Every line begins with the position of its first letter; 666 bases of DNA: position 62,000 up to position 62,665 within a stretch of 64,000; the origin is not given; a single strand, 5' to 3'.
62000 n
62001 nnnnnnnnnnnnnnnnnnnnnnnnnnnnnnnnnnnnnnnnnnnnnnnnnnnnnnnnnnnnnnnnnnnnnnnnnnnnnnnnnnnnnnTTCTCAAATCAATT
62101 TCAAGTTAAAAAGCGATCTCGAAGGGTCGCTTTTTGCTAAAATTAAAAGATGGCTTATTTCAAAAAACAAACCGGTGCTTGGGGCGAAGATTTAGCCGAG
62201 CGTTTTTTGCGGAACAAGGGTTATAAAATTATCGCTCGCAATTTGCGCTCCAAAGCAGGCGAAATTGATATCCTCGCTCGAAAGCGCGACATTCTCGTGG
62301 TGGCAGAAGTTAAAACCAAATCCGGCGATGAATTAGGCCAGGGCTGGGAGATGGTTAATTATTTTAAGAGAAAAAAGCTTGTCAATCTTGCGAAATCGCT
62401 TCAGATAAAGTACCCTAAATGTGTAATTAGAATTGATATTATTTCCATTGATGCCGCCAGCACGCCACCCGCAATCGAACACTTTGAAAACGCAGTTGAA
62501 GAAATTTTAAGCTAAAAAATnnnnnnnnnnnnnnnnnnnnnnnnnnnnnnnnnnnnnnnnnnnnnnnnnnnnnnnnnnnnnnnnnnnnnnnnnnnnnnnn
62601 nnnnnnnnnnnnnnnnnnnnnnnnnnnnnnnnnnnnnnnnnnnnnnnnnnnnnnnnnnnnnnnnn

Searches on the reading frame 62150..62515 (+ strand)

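Call 65: search_protein_families(library=pfam, proteins=[window:62150-62515:+], max_evalue=0.001)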
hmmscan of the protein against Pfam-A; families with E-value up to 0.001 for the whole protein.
window:62150-62515:+ (121 aa): 3 families
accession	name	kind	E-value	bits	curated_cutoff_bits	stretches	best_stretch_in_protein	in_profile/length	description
PF02021.23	UPF0102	-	4.6e-22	78.6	23.6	1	12-100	1-80/80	Uncharacterised protein family UPF0102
PF08378.17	NERD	-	1.8e-07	32.1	22.1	1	9-70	2-73/111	Nuclease-related domain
PF01939.22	NucS_C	-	0.00028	21.3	24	1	20-78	15-76/124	Endonuclease NucS C-terminal domain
